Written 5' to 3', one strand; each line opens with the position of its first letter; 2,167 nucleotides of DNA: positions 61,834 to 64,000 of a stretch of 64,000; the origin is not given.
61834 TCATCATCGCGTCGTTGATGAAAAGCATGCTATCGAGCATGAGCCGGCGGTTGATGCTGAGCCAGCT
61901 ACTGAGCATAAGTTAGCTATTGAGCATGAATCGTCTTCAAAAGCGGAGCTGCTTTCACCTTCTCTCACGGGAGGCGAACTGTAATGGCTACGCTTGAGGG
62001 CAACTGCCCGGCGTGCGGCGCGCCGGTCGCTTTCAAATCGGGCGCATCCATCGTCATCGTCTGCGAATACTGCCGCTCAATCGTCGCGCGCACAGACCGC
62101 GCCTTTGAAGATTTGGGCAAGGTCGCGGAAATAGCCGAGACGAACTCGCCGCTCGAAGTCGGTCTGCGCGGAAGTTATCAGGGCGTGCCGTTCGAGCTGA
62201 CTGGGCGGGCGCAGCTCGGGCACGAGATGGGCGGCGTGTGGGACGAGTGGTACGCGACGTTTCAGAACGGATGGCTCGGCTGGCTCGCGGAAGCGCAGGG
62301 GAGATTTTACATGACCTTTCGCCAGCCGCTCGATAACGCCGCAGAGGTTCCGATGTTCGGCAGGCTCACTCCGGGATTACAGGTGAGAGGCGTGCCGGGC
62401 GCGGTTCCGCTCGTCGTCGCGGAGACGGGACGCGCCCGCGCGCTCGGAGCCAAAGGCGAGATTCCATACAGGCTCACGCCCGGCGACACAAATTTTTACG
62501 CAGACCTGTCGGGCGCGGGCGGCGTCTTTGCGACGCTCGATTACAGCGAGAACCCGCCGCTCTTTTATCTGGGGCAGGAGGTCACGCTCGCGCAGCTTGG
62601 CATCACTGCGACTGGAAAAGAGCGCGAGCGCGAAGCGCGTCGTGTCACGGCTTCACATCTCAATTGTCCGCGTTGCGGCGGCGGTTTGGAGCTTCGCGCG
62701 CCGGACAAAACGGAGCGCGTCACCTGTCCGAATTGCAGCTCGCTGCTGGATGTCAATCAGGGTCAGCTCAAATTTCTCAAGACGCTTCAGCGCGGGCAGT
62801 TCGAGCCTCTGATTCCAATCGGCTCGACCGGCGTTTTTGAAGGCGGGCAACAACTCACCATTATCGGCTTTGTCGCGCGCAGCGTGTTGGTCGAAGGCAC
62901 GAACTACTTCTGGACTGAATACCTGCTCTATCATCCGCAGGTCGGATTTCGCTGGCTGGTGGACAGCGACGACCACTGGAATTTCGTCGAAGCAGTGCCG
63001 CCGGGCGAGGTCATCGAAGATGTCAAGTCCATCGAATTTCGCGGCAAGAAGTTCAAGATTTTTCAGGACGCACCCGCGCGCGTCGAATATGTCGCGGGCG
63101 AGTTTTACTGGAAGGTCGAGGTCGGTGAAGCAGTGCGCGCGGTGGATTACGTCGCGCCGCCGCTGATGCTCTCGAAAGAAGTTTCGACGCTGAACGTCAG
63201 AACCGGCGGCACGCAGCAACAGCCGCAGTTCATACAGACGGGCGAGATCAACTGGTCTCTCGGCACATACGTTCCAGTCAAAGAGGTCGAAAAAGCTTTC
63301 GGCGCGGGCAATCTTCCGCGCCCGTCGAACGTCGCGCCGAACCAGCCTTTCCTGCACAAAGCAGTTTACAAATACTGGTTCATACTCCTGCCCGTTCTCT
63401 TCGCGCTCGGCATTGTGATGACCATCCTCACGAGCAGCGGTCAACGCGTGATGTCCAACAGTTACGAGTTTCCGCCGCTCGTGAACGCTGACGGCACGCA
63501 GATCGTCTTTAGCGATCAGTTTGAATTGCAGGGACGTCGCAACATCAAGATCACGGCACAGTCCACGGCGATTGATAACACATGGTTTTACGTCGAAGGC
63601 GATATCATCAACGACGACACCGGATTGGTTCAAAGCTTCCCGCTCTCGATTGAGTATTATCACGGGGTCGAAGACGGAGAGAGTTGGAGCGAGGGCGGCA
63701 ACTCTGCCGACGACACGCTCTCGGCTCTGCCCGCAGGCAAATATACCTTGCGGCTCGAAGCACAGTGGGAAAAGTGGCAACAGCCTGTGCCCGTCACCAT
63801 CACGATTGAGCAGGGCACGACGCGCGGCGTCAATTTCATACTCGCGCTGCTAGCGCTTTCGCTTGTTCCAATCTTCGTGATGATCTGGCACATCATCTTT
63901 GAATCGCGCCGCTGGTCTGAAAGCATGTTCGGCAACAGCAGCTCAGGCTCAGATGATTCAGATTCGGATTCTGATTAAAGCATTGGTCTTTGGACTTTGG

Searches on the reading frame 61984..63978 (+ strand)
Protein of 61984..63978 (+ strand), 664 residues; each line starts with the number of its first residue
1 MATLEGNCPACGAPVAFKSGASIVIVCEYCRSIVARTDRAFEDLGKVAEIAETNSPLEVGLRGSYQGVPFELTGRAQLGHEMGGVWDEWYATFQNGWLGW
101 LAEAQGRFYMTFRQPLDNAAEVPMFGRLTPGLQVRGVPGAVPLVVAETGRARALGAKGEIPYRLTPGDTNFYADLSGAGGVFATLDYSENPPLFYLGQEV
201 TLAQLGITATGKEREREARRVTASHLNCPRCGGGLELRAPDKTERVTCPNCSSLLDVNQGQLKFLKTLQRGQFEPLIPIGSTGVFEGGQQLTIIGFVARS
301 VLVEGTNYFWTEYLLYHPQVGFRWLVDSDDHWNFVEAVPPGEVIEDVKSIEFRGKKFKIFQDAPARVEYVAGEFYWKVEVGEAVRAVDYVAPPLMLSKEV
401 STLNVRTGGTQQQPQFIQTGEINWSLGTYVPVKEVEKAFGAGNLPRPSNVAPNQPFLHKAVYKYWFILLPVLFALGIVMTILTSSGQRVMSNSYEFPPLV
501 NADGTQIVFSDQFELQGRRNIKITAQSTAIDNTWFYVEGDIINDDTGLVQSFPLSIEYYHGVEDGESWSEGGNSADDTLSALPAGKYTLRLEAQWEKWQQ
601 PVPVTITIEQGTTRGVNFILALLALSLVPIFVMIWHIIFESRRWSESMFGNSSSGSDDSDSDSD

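Call 24: find_encoding_contigs(protein=window:61984-63978:+, flank=10000, max_places=6)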
Protein window:61984-63978:+ (664 aa): no gene with exactly this product is on record in the collection.

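Call 32: search_protein_families(library=pfam, proteins=[window:61984-63978:+])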
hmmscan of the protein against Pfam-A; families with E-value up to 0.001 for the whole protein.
window:61984-63978:+ (664 aa): 5 families
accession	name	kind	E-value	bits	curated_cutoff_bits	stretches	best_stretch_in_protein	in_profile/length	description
PF13785.11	DUF4178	-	1.7e-25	90.2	25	2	288-431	10-135/136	Domain of unknown function (DUF4178)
PF24042.1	DUF7351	-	5.5e-05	23.4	31.2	0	227-255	3-31/177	Domain of unknown function (DUF7351)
PF14803.11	Zn_ribbon_Nudix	-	0.00018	21.8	25.6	1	228-252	3-29/34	Nudix N-terminal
PF12773.13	DZR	-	0.00034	21.2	27.3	0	222-258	9-37/45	Double zinc ribbon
PF21344.3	Zn_ribbon_LysW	-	0.00083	19.4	27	0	227-257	2-33/46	Alpha-aminoadipate carrier protein LysW-like, globular domain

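Call 53: find_homologous_proteins(query=window:61984-63978:+, max_evalue=1e-50)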
Query window:61984-63978:+ (664 aa): 3407 proteins with E <= 1e-50 among 8000 candidates; the best 120 are listed.
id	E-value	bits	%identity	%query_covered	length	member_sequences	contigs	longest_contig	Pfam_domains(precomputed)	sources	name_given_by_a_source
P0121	0.0e+0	1384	88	98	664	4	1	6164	PF13785.12,PF21344.4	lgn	-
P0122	0.0e+0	1316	83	97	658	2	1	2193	PF13785.12,PF24042.2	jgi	jgi:hypothetical protein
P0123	0.0e+0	1314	84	100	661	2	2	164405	PF13785.12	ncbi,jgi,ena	ncbi:MAG TPA: DUF4178 domain-containing protein [Pyrinomonadaceae bacterium]|jgi:hypothetical protei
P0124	0.0e+0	1273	80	97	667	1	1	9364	PF13785.12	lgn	-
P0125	0.0e+0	1272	79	97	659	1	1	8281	PF13785.12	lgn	-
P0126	0.0e+0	1269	79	98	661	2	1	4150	PF13785.12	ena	-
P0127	0.0e+0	1262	79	98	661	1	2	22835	PF13785.12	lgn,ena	-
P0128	0.0e+0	1260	79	97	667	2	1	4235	PF13785.12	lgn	-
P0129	0.0e+0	1255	79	98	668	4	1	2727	PF13785.12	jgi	jgi:hypothetical protein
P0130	0.0e+0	1251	80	98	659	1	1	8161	PF13785.12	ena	-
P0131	0.0e+0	1251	79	98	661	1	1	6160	PF13785.12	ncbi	-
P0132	0.0e+0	1243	78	97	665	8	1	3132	PF13785.12,PF14803.12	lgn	-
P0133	0.0e+0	1240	78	98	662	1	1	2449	PF13785.12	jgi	jgi:uncharacterized protein DUF4178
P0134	0.0e+0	1218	77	97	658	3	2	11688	PF13785.12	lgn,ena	-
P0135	0.0e+0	1212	76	100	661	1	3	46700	PF13785.12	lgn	-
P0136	0.0e+0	1206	76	98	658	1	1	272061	PF13785.12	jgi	jgi:Zn finger protein HypA/HybF involved in hydrogenase expression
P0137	0.0e+0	1133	78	91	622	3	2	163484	PF13785.12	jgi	jgi:hypothetical protein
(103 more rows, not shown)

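Call 54: find_encoding_contigs(protein=P0123, flank=10000, max_places=2)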
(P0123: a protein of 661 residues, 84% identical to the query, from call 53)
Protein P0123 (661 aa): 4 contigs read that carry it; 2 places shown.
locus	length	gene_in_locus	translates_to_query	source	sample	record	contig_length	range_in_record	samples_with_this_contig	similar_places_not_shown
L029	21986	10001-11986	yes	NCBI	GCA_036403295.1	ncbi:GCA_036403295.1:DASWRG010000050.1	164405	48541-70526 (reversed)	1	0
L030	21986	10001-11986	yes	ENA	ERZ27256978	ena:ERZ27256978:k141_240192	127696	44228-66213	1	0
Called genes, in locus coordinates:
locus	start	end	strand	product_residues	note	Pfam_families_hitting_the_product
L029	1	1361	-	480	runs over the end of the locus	-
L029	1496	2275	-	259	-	PF00072:Response_reg, PF04397:LytTR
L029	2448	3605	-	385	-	PF06580:His_kinase, PF02518:HATPase_c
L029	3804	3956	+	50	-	-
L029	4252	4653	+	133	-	PF02954:HTH_8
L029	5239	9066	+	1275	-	PF13620:CarboxypepD_reg, PF13715:CarbopepD_reg_2 (weak), PF17210:SdrD_B (weak), PF25183:OMP_b-brl_4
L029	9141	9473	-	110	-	-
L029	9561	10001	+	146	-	PF02675:AdoMet_dc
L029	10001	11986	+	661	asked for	PF13785:DUF4178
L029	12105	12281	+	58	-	-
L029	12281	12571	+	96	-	PF03994:DUF350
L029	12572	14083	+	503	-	PF01564:Spermine_synth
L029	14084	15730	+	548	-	PF00890:FAD_binding_2 (faint), PF01266:DAO (weak), PF13450:NAD_binding_8, PF01593:Amino_oxidase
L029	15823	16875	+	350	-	-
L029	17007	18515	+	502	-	PF00370:FGGY_N, PF02782:FGGY_C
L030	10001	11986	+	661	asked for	PF13785:DUF4178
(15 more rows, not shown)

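Call 55: find_encoding_contigs(protein=P0121, flank=10000, max_places=2)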
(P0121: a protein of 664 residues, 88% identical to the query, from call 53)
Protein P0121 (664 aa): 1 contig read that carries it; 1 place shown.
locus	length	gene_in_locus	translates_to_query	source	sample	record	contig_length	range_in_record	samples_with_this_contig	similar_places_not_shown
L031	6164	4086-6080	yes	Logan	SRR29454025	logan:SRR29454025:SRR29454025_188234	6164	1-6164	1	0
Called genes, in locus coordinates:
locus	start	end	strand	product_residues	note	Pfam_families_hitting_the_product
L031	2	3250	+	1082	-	?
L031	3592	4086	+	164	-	PF02675:AdoMet_dc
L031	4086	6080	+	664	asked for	PF21344:Zn_ribbon_LysW (faint), PF13785:DUF4178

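Call 56: find_encoding_contigs(protein=P0136, flank=10000, max_places=2)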
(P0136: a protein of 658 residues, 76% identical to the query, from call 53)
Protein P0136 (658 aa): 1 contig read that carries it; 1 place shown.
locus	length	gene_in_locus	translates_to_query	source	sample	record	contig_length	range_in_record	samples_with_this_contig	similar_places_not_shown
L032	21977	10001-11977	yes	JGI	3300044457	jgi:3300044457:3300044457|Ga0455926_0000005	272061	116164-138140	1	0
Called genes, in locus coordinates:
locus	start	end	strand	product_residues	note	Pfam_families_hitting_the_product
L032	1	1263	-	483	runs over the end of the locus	-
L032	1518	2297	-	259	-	PF00072:Response_reg, PF04397:LytTR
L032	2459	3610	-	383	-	PF06580:His_kinase, PF02518:HATPase_c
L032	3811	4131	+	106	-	-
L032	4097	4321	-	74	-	-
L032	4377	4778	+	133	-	PF02954:HTH_8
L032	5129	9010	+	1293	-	PF13620:CarboxypepD_reg, PF13715:CarbopepD_reg_2 (faint), PF17210:SdrD_B (weak), PF25183:OMP_b-brl_4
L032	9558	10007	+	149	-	PF02675:AdoMet_dc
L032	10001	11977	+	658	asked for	PF13785:DUF4178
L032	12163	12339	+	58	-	-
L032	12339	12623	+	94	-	PF03994:DUF350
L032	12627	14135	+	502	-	PF01564:Spermine_synth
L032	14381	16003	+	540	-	PF00890:FAD_binding_2 (faint), PF01266:DAO, PF13450:NAD_binding_8, PF01593:Amino_oxidase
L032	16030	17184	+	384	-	-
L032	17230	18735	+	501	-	PF00370:FGGY_N, PF02782:FGGY_C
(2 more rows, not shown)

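Call 85: find_encoding_contigs(protein=P0124, flank=3000, max_places=2)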
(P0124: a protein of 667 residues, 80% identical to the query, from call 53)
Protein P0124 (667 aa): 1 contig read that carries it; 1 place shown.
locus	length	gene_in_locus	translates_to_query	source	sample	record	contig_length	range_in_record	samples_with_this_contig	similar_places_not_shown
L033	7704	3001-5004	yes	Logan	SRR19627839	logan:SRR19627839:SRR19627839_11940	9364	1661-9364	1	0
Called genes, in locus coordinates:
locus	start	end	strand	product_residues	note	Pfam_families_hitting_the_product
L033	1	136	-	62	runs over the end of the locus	-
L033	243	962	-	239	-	PF00005:ABC_tran, PF13304:AAA_21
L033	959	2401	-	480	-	-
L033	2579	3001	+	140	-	PF02675:AdoMet_dc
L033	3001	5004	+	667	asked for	PF13785:DUF4178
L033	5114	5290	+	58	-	-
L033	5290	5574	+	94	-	PF03994:DUF350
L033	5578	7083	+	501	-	PF01564:Spermine_synth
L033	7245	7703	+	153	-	?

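Call 86: find_encoding_contigs(protein=P0127, flank=3000, max_places=2)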
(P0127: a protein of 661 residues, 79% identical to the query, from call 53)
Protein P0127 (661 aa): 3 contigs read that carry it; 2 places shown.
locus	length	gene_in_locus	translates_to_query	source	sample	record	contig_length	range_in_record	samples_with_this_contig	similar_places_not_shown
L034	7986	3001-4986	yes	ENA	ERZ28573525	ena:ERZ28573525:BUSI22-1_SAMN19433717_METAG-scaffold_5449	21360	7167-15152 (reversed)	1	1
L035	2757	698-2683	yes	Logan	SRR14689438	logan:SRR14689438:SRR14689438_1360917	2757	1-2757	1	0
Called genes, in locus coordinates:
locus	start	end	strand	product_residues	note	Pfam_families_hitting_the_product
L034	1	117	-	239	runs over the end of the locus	PF00005:ABC_tran, PF13304:AAA_21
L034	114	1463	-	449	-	-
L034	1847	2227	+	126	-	PF13366:PDDEXK_3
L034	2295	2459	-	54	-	-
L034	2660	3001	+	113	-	PF02675:AdoMet_dc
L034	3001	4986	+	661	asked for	PF13785:DUF4178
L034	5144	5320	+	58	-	-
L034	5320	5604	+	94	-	PF03994:DUF350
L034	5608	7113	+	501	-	PF01564:Spermine_synth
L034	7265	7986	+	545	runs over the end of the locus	PF00890:FAD_binding_2 (weak), PF01266:DAO (weak), PF13450:NAD_binding_8, PF01593:Amino_oxidase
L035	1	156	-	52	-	?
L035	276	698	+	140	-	PF02675:AdoMet_dc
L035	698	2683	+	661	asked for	PF13785:DUF4178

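Call 87: find_encoding_contigs(protein=P0137, flank=3000, max_places=2)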
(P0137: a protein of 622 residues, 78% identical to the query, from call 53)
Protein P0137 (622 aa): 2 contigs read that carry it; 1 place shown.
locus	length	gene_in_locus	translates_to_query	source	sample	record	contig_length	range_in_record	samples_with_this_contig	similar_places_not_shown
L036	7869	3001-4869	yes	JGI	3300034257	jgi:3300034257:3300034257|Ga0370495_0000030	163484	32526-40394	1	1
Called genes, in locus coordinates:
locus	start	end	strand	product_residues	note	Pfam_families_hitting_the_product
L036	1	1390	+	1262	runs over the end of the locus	PF13620:CarboxypepD_reg, PF13715:CarbopepD_reg_2 (weak), PF17210:SdrD_B (weak), PF07715:Plug (faint), PF25183:OMP_b-brl_4, PF00593:TonB_dep_Rec_b-barrel (weak)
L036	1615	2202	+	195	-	PF01797:Y1_Tnp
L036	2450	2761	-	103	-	-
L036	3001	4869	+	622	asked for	PF13785:DUF4178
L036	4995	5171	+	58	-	-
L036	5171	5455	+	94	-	PF03994:DUF350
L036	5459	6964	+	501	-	PF01564:Spermine_synth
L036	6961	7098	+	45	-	-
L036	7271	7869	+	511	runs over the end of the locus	PF01266:DAO, PF01593:Amino_oxidase, PF13450:NAD_binding_8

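Call 91: search_protein_families(library=pfam, proteins=[L036:1615-2202:+], max_evalue=0.001)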
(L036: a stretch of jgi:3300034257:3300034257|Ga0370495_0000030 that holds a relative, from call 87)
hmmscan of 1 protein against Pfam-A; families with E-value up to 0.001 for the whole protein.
L036:1615-2202:+ (195 aa): 1 family
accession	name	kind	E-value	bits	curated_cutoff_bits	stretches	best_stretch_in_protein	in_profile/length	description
PF01797.21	Y1_Tnp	-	5.2e-09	36.7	23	1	23-114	15-104/121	Transposase IS200 like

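Call 94: search_protein_families(library=ncbifam, proteins=[L036:1615-2202:+], max_evalue=0.001)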
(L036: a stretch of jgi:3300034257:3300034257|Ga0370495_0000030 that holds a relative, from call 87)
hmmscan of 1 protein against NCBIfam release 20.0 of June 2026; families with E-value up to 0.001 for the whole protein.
L036:1615-2202:+ (195 aa): 2 families
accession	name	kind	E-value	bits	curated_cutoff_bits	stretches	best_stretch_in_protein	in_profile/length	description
NF047646.1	REP_Tyr_transpos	equivalog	5.2e-28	97.8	80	1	9-148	6-146/146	REP-associated tyrosine transposase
NF033573.1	transpos_IS200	equivalog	1.7e-05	25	55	1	39-111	36-107/126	IS200/IS605 family transposase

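Call 95: find_homologous_proteins(query=L036:1615-2199:+, max_evalue=1e-10)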
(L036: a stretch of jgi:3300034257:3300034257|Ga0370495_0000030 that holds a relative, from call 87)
Query L036:1615-2199:+ (195 aa): 1357 proteins with E <= 1e-10 among 1418 candidates; the best 120 are listed.
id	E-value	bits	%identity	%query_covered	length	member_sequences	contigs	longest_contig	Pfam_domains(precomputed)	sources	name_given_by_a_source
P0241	2.9e-134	463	100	100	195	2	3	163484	PF01797.22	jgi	jgi:REP element-mobilizing transposase RayT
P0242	8.1e-111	386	82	100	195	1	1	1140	PF01797.22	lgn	-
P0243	1.7e-107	376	79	99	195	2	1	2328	PF01797.22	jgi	-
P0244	1.4e-103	363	80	94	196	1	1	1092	PF01797.22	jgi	jgi:putative transposase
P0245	1.5e-103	363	82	94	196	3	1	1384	PF01797.22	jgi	jgi:putative transposase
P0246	8.1e-99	347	73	99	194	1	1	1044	PF01797.22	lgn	-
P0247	1.2e-98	347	74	100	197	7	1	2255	PF01797.22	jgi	jgi:putative transposase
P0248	2.5e-98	346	74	100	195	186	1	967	PF01797.22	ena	-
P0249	1.0e-97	344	74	98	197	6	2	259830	PF01797.22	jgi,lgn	jgi:putative transposase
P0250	2.1e-96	339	72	99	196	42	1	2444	PF01797.22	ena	-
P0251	2.7e-96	339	72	100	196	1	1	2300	PF01797.22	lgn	-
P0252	3.4e-96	339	75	98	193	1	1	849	PF01797.22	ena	-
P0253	6.3e-96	338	74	98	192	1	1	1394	PF01797.22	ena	-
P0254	9.1e-96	337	73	99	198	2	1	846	PF01797.22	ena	-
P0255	1.3e-95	337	73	99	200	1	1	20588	PF01797.22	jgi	jgi:putative transposase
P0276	4.1e-91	322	72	98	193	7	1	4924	PF01797.22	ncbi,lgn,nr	ncbi:MAG TPA: transposase [Pyrinomonadaceae bacterium]|nr:transposase [Pyrinomonadaceae bacterium]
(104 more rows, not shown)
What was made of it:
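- Closest known: REP and REPIN elements with their RAYT transposases. Same: RAYT-type genes are present in the lineage (calls 94, 95).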

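Call 96: find_encoding_contigs(protein=P0249, flank=2500, max_places=4)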
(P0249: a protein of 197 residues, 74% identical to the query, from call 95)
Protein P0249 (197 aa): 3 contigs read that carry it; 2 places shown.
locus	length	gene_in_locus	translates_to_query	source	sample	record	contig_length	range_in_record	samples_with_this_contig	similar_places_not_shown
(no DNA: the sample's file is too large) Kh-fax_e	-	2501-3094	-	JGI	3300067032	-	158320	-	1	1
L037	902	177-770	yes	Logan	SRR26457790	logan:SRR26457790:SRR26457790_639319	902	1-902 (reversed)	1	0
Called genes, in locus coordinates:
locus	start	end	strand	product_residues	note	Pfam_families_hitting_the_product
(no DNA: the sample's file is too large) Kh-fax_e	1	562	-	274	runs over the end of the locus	PF01061:ABC2_membrane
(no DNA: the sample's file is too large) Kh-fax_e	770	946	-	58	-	-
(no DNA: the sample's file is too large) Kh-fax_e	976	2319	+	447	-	PF00005:ABC_tran, PF13304:AAA_21 (faint), PF14524:Wzt_C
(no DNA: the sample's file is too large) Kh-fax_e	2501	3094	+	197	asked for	PF01797:Y1_Tnp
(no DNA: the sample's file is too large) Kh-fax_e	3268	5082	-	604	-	-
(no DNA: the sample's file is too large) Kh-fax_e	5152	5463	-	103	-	PF15731:MqsA_antitoxin (weak), PF01381:HTH_3, PF12844:HTH_19 (weak), PF13560:HTH_31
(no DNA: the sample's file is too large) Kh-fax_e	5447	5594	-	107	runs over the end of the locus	PF06296:RelE (weak)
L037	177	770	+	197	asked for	PF01797:Y1_Tnp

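Call 97: find_encoding_contigs(protein=P0276, flank=2500, max_places=6)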
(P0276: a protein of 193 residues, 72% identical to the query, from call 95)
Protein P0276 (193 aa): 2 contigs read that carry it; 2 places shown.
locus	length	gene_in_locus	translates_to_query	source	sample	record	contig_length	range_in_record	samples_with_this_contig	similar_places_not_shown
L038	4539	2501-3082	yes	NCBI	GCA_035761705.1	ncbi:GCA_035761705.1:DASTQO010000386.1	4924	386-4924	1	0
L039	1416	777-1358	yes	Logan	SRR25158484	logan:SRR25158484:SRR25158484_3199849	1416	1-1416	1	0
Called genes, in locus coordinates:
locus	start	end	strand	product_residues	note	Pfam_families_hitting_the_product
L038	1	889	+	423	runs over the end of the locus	PF12837:Fer4_6 (weak), PF12838:Fer4_7 (faint)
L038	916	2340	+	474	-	PF00498:FHA, PF16697:Yop-YscD_cpl (weak), PF02085:Cytochrom_CIII (faint), PF14522:Cytochrome_C7 (faint), PF14537:Cytochrom_c3_2 (faint)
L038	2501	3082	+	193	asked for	PF01797:Y1_Tnp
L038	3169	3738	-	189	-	PF02085:Cytochrom_CIII (faint), PF22113:Mtrc-MtrF_II-IV_dom (weak), PF14522:Cytochrome_C7 (faint)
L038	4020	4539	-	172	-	PF02085:Cytochrom_CIII (faint), PF14522:Cytochrome_C7 (weak), PF09699:Paired_CXXCH_1 (faint), PF22113:Mtrc-MtrF_II-IV_dom (faint), PF14522:Cytochrome_C7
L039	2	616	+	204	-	?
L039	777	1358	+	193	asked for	PF01797:Y1_Tnp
